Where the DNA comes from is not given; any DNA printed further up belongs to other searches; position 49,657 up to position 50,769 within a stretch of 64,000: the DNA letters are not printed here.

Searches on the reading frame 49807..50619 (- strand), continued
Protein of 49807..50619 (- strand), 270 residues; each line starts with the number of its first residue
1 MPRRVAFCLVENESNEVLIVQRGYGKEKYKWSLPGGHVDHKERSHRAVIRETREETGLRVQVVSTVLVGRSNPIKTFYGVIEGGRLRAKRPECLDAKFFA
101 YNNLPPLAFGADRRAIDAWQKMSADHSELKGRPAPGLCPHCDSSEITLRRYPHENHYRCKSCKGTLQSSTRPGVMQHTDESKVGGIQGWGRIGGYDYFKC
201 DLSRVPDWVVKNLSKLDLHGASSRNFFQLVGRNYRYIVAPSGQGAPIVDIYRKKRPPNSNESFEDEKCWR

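Call 35: list_cluster_members(proteins=[P0004, P0034, P0067, P0074, P0084, P0085, P0111, P0140, P0166, P0167])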
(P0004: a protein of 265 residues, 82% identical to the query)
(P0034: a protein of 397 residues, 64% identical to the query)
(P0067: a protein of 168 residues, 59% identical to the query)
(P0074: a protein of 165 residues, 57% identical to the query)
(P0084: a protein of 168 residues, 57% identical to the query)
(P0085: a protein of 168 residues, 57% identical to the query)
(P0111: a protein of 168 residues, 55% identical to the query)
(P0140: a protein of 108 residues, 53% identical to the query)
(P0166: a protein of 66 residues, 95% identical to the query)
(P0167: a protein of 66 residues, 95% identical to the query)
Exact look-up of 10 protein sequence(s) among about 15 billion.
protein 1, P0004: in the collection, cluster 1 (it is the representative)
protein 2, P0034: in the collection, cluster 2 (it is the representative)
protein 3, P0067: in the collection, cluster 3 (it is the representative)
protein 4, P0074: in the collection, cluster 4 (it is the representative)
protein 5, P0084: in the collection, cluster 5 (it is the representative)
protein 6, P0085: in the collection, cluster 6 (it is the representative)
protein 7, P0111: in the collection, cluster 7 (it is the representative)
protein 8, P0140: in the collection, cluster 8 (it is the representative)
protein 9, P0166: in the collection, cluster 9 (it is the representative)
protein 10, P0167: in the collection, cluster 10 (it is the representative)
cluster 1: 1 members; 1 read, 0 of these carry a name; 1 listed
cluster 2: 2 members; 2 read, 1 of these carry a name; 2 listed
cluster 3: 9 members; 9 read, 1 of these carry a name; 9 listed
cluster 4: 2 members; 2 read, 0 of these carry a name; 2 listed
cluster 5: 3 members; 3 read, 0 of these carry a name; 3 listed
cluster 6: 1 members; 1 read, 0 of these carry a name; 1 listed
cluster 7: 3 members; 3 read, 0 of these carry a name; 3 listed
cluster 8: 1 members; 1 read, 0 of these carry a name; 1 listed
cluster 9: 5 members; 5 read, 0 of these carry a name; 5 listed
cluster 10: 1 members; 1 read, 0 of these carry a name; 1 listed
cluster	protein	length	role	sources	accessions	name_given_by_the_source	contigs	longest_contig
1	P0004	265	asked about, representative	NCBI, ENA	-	-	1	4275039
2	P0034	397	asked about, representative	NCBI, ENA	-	-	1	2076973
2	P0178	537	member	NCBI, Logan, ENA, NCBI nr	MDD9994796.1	MAG: NUDIX domain-containing protein [Dehalococcoidia bacterium] | NUDIX domain-containing protein [Dehalococcoidia bacterium]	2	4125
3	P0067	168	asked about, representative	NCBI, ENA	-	-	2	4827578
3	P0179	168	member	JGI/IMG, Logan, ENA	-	ADP-ribose pyrophosphatase YjhB (NUDIX family)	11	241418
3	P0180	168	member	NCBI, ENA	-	-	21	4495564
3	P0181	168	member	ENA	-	-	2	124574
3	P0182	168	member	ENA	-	-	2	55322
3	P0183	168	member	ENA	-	-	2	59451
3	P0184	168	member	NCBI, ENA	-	-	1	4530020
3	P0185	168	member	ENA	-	-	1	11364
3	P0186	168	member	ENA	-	-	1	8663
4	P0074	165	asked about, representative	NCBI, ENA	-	-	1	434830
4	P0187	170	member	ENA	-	-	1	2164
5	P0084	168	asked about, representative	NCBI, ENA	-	-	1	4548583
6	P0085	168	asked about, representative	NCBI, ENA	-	-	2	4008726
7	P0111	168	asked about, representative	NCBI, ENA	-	-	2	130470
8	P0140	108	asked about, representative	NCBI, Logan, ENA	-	-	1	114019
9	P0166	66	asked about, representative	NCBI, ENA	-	-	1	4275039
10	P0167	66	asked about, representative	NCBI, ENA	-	-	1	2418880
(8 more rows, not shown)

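Call 38: predict_structure(alignment_id=A4)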
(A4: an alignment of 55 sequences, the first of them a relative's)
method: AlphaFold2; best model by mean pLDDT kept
length: 270 residues; sequences in the alignment: 55
mean_pLDDT: 86.5   pTM: 0.71
mean pLDDT of the five models: 86.5, 86.4, 85.4, 84.5, 84.0
residues with pLDDT >= 90: 159; 70-90: 81; 50-70: 17; < 50: 13
segments of 3 or more residues with pLDDT < 50: 169-171, 261-270
pLDDT, mean of each block of 10 residues (from residue 1): 88 97 94 94 95 97 93 92 96 96 96 96 93 81 88 91 75 69 77 93 92 82 75 86 80 76 41
secondary structure, 60 per line:
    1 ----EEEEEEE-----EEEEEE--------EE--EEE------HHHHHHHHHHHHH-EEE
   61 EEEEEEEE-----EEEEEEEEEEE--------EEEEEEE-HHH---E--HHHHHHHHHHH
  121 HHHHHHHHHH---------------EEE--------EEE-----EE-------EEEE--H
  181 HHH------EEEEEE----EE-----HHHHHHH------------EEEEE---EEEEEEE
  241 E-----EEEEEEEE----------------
elements in order: E5-11 E17-22 E35-37 H44-56 E58-68 E74-84 E93-99 H110-130 E146-148 E157-159 E174-177 H180-183 E190-195 H207-213 E226-230 E234-241 E247-254

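Call 43: find_encoding_contigs(protein=P0067, flank=4000, max_places=2)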
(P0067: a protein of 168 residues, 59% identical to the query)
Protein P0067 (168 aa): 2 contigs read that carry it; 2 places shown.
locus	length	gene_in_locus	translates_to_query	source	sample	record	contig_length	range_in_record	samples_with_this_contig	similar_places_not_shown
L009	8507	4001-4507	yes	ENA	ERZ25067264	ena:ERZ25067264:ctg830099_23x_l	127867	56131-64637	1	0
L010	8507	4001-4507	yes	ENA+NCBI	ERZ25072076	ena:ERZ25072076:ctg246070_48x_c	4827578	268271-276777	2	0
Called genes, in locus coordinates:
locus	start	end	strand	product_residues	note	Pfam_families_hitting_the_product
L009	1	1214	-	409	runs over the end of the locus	PF02463:SMC_N, PF11398:DUF2813 (faint), PF13476:AAA_23 (weak), PF13304:AAA_21, PF13175:AAA_15 (weak)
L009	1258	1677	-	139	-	PF03928:HbpS-like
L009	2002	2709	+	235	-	PF05685:Uma2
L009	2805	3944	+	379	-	PF02771:Acyl-CoA_dh_N, PF02770:Acyl-CoA_dh_M, PF00441:Acyl-CoA_dh_1, PF08028:Acyl-CoA_dh_2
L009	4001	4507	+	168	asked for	PF00293:NUDIX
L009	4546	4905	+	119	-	PF11969:DcpS_C, PF01230:HIT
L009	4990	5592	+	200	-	PF01966:HD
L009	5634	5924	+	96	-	-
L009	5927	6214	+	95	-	-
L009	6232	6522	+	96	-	-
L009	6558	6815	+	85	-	-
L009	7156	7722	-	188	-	PF05685:Uma2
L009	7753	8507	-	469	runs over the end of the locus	PF07726:AAA_3 (faint), PF07728:AAA_5 (faint)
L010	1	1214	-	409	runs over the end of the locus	PF02463:SMC_N, PF11398:DUF2813 (faint), PF13476:AAA_23 (weak), PF13304:AAA_21, PF13175:AAA_15 (weak)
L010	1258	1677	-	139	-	PF03928:HbpS-like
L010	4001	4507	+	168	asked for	PF00293:NUDIX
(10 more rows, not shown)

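Call 44: find_encoding_contigs(protein=P0082, flank=4000, max_places=2)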
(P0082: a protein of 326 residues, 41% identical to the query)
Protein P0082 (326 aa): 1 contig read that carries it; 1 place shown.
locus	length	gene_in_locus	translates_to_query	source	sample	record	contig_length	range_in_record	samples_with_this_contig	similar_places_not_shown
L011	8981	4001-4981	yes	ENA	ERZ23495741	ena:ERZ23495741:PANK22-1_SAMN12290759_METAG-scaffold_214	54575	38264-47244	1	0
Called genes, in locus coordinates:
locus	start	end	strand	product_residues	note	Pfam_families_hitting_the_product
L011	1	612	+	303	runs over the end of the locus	PF02899:Phage_int_SAM_1, PF00589:Phage_integrase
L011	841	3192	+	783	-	PF01315:Ald_Xan_dh_C, PF02738:MoCoBD_1, PF20256:MoCoBD_2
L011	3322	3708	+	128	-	PF00293:NUDIX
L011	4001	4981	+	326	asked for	PF00293:NUDIX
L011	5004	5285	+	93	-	PF12441:CopG_antitoxin (weak)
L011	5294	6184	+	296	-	PF05496:RuvB_N (faint), PF00004:AAA, PF07726:AAA_3 (faint), PF07728:AAA_5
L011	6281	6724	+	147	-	-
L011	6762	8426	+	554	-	PF02776:TPP_enzyme_N, PF00205:TPP_enzyme_M, PF02775:TPP_enzyme_C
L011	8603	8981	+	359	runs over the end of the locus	PF00817:IMS, PF11798:IMS_HHH, PF10391:DNA_pol_lambd_f (weak), PF11799:IMS_C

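Call 45: find_encoding_contigs(protein=P0026, flank=4000, max_places=2)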
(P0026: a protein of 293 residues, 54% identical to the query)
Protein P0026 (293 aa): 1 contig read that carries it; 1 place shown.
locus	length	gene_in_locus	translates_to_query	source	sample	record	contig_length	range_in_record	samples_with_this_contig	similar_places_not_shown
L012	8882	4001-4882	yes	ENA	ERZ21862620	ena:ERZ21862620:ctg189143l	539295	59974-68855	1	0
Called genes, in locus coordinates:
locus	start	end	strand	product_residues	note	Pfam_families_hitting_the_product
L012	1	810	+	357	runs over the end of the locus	PF03706:LPG_synthase_TM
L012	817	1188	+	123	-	PF22751:DUF488-N3a (weak), PF04343:DUF488 (weak)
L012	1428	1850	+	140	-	-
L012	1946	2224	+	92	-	-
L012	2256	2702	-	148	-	PF01986:DUF123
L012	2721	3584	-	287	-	PF00296:Bac_luciferase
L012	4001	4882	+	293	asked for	PF00293:NUDIX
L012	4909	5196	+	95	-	PF07045:DUF1330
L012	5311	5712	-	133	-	PF00903:Glyoxalase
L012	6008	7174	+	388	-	PF00282:Pyridoxal_deC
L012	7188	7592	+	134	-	PF01842:ACT, PF13291:ACT_4 (weak), PF13840:ACT_7 (faint), PF19571:ACT_8, PF22629:ACT_AHAS_ss (weak), PF22468:ACT_9 (faint), PF01842:ACT, PF13291:ACT_4 (weak)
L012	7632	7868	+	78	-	PF15919:HicB_lk_antitox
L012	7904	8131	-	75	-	PF10049:DUF2283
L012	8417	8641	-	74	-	PF04255:DUF433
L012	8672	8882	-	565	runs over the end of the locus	PF01555:N6_N4_Mtase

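Call 47: fold_search(model_id=the predicted structure, library=pdb)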
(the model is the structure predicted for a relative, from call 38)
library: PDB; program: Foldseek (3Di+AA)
matches with E <= 10: 1057; with E <= 0.001: 402
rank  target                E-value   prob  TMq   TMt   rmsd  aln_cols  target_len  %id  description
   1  3o8s                  9.9e-09  1.00  0.36  0.67   3.8       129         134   25  Crystal structure of an ADP-ribose pyrophosphatase (SSU98_1448) from STREPTOCOCCUS SUIS 89-1591 at 2.27 A resolution (released 2010-08-25)
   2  6nch_B                1.0e-08  1.00  0.36  0.48   3.4       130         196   23  Crystal structure of CDP-Chase: Raster data collection (released 2019-02-06)
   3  6nci_B                1.1e-08  1.00  0.36  0.47   3.6       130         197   22  Crystal structure of CDP-Chase: Vector data collection (released 2019-02-06)
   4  3cng_C                2.1e-08  1.00  0.39  0.57   4.5       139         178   24  Crystal structure of NUDIX hydrolase from Nitrosomonas europaea (released 2008-04-08)
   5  3cng_A                7.0e-08  1.00  0.39  0.58   4.2       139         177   23  Crystal structure of NUDIX hydrolase from Nitrosomonas europaea (released 2008-04-08)
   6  4hfq_A                8.4e-08  1.00  0.40  0.52   3.1       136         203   20  Crystal structure of UDP-X diphosphatase (released 2013-08-07)
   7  3cng_B                9.4e-08  1.00  0.42  0.64   1.9       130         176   23  Crystal structure of NUDIX hydrolase from Nitrosomonas europaea (released 2008-04-08)
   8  5zro_A                9.9e-08  1.00  0.38  0.76   2.9       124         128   21  M. smegmatis antimutator protein MutT2 in complex with 5mdCTP (released 2019-04-24)
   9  5zrh                  9.9e-08  1.00  0.38  0.75   2.9       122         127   21  M. smegmatis antimutator protein MutT2 in complex with CMP (released 2019-04-24)
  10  4dyw_A                9.9e-08  1.00  0.38  0.76   3.0       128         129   26  Crystal structure of MutT NUDIX hydrolase from Burkholderia pseudomallei (released 2012-04-11)
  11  5gp0_E                1.1e-07  1.00  0.36  0.67   4.5       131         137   22  Crystal structure of geraniol-NUDX1 complex (released 2017-10-04)
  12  3i7u_C                1.1e-07  1.00  0.37  0.72   4.6       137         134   20  Crystal structure of AP4A hydrolase (aq_158) from Aquifex aeolicus VF5 (released 2009-07-21)
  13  1soi                  1.1e-07  1.00  0.33  0.54   6.6       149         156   27  CRYSTAL STRUCTURE OF NUDIX HYDROLASE DR1025 IN COMPLEX WITH SM+3 (released 2004-05-11)
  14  2gb5_B                1.6e-07  1.00  0.36  0.38   4.6       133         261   21  Crystal structure of NADH pyrophosphatase (EC 3.6.1.22) (1790429) from Escherichia coli K12 at 2.30 A resolution (released 2006-03-28)
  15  5zrc                  1.7e-07  1.00  0.38  0.77   2.5       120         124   22  Structural insights into the catalysis mechanism of M. smegmatis antimutator protein MutT2 (released 2019-04-24)
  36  7e44_E                4.0e-07  1.00  0.37  0.39   4.2       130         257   20  Crystal structure of NudC complexed with dpCoA (released 2021-07-28)
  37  5iw4_A                4.0e-07  1.00  0.37  0.38   4.8       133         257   20  Crystal structure of E. coli NudC in complex with NAD (released 2016-07-13)
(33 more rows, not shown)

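Call 82: search_protein_families(library=pfam, proteins=[P0034, P0036, P0055, P0058, P0081, P0178, P0044, P0043], max_evalue=0.001)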
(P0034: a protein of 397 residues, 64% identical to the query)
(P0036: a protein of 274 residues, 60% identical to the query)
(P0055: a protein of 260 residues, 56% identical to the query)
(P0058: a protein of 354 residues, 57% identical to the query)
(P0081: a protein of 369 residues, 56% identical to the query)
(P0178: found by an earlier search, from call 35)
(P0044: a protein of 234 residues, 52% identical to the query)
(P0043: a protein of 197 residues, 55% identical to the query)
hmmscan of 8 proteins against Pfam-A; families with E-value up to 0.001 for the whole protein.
P0034 (397 aa): 2 families
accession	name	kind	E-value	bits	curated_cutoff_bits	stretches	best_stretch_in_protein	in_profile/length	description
PF00293.34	NUDIX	-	6.3e-17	62.3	21.1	1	2-116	2-130/134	NUDIX domain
PF09723.15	Zn_ribbon_8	-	0.0008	19.8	34.4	0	132-146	24-37/41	Zinc ribbon domain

P0036 (274 aa): 2 families
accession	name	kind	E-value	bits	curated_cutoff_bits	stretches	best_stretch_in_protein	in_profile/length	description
PF00293.34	NUDIX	-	1.6e-17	64.2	21.1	1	3-117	3-131/134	NUDIX domain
PF09723.15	Zn_ribbon_8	-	2.4e-05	24.7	34.4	0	157-177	6-25/41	Zinc ribbon domain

P0055 (260 aa): 1 family
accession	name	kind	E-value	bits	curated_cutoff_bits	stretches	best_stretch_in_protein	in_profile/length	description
PF00293.34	NUDIX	-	1.2e-19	71.1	21.1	1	3-112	3-127/134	NUDIX domain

P0058 (354 aa): 1 family
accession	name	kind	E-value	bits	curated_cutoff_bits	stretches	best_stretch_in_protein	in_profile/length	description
PF00293.34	NUDIX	-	1.4e-16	61.1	21.1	1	3-116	3-130/134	NUDIX domain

P0081 (369 aa): 1 family
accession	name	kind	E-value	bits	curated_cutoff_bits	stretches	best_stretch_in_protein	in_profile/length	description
PF00293.34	NUDIX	-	6.9e-15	55.7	21.1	1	3-107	3-121/134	NUDIX domain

P0178 (537 aa): 1 family
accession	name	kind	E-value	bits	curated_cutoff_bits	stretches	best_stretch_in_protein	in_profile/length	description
PF00293.34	NUDIX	-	5.1e-17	62.6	21.1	1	2-116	2-130/134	NUDIX domain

P0044 (234 aa): 2 families
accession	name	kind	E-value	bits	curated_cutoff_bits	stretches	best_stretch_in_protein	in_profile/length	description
PF00293.34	NUDIX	-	3.6e-20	72.8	21.1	1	3-119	3-133/134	NUDIX domain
PF14815.12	NUDIX_4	-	0.00023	21.4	35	1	7-111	2-105/113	NUDIX domain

P0043 (197 aa): 2 families
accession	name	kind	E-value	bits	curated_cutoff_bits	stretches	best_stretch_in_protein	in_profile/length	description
PF00293.34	NUDIX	-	2.1e-17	63.8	21.1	1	3-118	3-132/134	NUDIX domain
PF09723.15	Zn_ribbon_8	-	8.4e-05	23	34.4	0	130-145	21-36/41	Zinc ribbon domain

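Call 90: find_related_loci(query=A4, collection=viral_contigs, flank=5000)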
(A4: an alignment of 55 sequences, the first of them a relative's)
Query A4 (270 aa) in viral_contigs; peptide patterns used: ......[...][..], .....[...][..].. (x = any residue, [..] = any of these).
585 stretches matched a pattern (row limit reached: there are more); 156 encode a relative of the query (tblastn E <= 1e-3); the best 80 are kept; 80 distinct loci.
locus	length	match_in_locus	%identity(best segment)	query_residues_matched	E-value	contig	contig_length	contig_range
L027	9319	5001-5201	43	3-71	2e-9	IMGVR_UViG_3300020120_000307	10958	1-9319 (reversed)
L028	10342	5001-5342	27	4-110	4e-9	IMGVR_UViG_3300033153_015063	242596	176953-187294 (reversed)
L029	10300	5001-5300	30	4-104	4e-9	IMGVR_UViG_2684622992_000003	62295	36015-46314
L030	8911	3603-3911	34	1-105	5e-9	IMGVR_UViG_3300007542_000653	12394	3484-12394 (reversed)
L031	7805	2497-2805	34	1-105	7e-9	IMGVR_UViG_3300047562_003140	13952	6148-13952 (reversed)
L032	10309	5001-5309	34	1-105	7e-9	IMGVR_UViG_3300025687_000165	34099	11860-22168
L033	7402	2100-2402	35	3-105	2e-8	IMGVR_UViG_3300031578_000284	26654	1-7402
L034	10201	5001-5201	44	8-77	2e-8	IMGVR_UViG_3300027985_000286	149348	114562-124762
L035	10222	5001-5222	39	5-78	2e-8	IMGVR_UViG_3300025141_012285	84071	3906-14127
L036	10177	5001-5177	44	4-60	4e-8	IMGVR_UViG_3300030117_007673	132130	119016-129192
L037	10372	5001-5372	30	6-129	5e-8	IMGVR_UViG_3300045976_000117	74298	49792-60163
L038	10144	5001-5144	48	13-60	5e-8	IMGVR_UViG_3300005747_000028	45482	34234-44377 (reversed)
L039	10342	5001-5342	33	2-102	1e-7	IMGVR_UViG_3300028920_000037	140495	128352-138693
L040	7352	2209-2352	40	11-63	2e-7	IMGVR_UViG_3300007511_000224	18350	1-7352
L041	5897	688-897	39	6-77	1e-7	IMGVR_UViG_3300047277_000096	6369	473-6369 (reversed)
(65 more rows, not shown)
